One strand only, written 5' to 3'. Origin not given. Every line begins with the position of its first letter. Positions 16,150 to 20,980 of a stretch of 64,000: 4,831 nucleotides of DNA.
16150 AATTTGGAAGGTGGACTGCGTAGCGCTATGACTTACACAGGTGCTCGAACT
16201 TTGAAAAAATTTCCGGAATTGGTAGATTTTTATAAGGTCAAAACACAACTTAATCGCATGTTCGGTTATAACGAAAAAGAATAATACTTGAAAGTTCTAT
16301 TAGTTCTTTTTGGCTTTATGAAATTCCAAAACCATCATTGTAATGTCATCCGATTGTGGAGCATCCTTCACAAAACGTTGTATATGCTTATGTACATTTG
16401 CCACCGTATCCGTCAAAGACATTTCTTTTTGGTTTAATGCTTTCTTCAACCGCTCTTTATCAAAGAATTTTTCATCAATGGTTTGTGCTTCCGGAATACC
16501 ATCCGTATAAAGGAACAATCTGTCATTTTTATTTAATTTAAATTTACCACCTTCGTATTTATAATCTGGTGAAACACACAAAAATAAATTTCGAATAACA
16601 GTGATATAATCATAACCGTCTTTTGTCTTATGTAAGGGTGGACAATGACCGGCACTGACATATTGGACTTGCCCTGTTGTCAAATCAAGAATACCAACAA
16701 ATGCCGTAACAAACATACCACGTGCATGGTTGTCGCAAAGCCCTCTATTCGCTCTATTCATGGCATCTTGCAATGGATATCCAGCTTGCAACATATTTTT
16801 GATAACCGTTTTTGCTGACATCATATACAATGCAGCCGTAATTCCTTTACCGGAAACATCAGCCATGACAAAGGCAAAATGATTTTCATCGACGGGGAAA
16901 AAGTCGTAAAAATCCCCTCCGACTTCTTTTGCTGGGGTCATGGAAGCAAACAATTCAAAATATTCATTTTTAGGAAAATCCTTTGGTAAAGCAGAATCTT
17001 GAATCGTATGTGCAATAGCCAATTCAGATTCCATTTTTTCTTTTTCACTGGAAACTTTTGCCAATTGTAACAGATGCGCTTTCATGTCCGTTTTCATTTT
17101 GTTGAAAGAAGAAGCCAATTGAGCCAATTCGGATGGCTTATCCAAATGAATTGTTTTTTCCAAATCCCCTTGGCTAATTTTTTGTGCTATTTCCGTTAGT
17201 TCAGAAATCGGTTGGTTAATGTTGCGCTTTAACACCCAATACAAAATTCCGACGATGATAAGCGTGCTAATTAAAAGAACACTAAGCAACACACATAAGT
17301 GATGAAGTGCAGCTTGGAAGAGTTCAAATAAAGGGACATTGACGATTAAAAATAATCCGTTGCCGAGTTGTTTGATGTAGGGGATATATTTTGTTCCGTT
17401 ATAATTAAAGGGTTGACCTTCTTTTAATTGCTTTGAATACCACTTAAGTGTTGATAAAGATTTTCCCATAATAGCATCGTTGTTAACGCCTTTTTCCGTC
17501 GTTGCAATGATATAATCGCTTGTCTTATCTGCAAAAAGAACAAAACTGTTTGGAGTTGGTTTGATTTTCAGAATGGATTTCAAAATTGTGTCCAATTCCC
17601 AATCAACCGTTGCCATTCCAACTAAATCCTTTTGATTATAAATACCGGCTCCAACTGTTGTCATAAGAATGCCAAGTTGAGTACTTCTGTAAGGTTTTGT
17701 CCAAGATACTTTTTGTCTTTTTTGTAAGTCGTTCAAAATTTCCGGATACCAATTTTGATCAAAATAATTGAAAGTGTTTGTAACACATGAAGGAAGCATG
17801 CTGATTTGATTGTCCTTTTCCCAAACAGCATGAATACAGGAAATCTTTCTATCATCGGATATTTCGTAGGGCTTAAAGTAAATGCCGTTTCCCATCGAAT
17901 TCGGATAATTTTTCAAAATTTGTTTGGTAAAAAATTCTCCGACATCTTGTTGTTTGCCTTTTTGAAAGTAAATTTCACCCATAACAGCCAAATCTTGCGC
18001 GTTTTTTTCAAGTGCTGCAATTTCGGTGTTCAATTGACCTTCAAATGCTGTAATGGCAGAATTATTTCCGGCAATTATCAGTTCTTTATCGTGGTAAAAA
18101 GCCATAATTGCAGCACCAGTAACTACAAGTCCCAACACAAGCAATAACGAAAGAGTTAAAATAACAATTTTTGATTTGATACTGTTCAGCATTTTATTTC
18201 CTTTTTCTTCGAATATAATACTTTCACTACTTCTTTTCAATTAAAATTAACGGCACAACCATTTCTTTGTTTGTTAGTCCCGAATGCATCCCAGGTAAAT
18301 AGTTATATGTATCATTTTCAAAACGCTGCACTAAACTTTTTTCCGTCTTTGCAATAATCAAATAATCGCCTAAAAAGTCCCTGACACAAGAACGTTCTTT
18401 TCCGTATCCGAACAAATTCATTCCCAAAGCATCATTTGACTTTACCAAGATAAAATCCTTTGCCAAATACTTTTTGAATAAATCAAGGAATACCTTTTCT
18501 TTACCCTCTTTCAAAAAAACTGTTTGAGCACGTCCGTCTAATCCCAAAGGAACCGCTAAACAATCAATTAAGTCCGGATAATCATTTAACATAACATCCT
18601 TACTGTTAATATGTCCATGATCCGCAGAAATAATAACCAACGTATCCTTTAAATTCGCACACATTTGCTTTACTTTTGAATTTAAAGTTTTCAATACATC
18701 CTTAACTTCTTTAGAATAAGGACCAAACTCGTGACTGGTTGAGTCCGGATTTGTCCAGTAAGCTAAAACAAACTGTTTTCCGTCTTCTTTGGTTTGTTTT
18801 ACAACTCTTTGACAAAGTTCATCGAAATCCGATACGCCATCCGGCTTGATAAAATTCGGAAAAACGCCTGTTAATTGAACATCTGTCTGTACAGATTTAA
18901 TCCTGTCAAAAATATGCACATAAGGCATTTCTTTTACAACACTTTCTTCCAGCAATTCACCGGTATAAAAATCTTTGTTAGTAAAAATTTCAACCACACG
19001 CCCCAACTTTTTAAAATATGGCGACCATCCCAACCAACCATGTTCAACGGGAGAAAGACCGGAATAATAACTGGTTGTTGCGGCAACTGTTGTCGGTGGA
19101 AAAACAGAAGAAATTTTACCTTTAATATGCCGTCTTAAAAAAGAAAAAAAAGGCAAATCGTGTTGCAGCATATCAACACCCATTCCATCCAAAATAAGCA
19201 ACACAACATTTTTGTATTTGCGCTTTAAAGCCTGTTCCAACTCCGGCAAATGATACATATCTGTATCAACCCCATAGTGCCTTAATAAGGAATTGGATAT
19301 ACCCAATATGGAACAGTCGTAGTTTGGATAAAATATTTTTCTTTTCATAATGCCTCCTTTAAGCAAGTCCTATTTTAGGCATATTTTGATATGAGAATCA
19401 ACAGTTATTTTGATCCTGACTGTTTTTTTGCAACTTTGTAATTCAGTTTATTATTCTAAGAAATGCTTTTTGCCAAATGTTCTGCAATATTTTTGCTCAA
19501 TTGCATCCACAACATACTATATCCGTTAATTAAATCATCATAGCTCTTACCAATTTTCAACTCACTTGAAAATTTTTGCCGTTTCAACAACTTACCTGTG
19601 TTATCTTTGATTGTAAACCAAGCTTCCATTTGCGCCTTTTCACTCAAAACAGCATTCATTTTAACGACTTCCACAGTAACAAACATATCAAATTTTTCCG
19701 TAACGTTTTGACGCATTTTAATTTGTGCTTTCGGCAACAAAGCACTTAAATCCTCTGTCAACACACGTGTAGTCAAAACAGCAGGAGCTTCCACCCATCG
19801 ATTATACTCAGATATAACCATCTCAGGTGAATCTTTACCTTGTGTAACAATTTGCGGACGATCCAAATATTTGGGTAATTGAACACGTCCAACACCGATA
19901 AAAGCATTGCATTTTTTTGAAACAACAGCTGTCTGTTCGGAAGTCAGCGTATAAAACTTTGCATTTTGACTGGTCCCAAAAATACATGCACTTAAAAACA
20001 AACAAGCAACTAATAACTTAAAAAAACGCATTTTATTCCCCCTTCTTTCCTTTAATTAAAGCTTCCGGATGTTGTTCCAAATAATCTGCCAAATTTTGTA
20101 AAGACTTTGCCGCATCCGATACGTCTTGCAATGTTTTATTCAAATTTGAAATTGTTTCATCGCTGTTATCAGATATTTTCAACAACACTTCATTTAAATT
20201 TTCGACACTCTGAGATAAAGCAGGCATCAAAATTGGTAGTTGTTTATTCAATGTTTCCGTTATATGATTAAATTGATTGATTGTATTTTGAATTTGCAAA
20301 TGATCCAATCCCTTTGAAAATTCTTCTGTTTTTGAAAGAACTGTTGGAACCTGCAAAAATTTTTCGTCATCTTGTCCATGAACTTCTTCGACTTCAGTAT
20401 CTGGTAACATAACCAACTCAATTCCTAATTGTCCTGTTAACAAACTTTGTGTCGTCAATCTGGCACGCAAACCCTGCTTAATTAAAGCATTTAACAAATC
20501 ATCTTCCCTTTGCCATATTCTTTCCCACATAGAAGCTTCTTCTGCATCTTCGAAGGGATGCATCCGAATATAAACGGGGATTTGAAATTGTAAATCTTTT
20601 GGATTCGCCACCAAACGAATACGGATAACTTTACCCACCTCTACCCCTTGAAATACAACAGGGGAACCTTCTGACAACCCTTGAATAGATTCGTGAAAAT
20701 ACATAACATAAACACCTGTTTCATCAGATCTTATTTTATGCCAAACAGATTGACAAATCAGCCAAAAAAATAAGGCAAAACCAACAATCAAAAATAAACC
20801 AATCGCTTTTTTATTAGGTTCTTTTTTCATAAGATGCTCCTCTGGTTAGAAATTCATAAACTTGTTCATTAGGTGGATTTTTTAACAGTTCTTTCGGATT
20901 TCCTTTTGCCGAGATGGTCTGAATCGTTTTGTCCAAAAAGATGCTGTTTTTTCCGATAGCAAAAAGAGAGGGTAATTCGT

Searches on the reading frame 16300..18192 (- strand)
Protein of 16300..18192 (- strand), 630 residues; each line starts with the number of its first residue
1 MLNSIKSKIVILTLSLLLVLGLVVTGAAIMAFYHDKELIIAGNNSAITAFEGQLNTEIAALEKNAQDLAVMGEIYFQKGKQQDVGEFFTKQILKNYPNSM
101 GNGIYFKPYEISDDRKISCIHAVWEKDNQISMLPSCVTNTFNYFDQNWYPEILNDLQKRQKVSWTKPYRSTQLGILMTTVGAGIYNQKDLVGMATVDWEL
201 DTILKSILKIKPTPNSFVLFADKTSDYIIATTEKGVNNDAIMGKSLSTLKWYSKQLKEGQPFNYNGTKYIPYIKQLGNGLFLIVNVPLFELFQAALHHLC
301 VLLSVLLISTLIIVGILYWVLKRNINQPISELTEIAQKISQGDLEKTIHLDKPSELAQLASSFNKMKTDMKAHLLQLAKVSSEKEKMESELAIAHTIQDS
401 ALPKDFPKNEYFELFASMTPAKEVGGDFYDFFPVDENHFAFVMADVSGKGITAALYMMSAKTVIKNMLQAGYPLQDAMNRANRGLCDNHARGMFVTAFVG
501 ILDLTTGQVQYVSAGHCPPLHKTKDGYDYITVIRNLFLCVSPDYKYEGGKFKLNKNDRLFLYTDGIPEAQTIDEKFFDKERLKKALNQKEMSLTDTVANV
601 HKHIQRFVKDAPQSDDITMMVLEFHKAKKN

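Call 40: find_encoding_contigs(protein=window:16300-18192:-, flank=10000, max_places=10)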
Protein window:16300-18192:- (630 aa): no gene with exactly this product is on record in the collection.

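Call 42: list_cluster_members(proteins=[L083:17076-18965:-, L089:15581-16375:+, window:16300-18189:-, window:20033-20827:-])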
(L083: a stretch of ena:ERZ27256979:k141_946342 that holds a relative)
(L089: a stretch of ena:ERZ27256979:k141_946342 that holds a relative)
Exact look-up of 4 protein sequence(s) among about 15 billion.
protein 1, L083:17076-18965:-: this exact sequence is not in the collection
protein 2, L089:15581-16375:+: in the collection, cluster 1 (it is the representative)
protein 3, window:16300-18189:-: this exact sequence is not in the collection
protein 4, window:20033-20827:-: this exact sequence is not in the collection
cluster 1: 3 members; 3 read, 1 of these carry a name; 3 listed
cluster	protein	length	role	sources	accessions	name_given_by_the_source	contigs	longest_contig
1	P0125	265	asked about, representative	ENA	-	-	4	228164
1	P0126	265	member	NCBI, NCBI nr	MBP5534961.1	MAG: MCE family protein [Alphaproteobacteria bacterium] | MCE family protein [Alphaproteobacteria bacterium]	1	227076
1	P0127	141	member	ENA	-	-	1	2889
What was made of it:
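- Tried and rejected: In call 42 my minus-strand references cut off the start codon instead of the stop.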

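Call 46: list_cluster_members(proteins=[window:16303-18192:-, L083:17079-18968:-, window:34139-35245:-, window:31814-32734:-, window:20036-20830:-])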
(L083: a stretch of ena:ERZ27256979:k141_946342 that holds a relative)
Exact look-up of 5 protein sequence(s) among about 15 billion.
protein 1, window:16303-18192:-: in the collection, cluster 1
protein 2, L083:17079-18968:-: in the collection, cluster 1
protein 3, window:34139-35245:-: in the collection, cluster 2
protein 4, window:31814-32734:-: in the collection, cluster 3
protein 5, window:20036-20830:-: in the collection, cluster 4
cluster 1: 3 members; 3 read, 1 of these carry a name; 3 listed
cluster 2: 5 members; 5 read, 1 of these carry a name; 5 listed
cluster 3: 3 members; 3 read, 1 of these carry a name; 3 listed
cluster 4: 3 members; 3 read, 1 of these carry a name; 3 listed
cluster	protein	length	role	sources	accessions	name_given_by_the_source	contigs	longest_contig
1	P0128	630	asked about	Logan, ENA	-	-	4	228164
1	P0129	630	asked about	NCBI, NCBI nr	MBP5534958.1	MAG: SpoIIE family protein phosphatase [Alphaproteobacteria bacterium] | SpoIIE family protein phosphatase [Alphaproteobacteria bacterium]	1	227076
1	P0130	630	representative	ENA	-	-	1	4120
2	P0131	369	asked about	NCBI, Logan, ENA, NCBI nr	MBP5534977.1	MAG: ABC transporter substrate-binding protein [Alphaproteobacteria bacterium] | ABC transporter substrate-binding protein [Alphaproteobacteria bacterium]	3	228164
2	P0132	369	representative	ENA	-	-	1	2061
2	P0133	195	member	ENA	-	-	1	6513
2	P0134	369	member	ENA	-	-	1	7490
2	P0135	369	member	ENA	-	-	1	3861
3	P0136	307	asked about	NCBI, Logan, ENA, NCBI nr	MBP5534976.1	MAG: sel1 repeat family protein [Alphaproteobacteria bacterium] | sel1 repeat family protein [Alphaproteobacteria bacterium]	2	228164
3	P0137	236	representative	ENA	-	-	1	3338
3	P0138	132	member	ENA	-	-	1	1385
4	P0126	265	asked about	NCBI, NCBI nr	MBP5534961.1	MAG: MCE family protein [Alphaproteobacteria bacterium] | MCE family protein [Alphaproteobacteria bacterium]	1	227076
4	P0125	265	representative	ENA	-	-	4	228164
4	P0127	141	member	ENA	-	-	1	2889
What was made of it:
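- Points favouring a real variant over an error: the site lies more than 30 kb from either end of the window, inside a 227-kb contig (call 46). This fits the stop being in the public record and trmFO being treated as a pseudogene (call 46; inference).
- Tried and rejected: The look-up was redone correctly in call 46.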

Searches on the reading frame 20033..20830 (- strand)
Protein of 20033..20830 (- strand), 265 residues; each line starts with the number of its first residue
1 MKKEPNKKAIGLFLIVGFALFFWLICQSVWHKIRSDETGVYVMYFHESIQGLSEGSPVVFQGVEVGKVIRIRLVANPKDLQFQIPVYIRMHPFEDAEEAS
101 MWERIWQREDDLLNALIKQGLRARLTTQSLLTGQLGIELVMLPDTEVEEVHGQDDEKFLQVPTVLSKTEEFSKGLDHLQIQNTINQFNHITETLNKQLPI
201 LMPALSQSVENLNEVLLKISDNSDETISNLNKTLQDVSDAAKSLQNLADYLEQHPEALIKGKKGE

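Call 41: find_encoding_contigs(protein=window:20033-20830:-, flank=10000, max_places=10)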
Protein window:20033-20830:- (265 aa): no gene with exactly this product is on record in the collection.
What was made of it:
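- Tried and rejected: find_encoding_contigs for the window's Cys-bearing SpoIIE-family and MlaD proteins found nothing (calls 40, 41), although both exist at NCBI (call 46).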
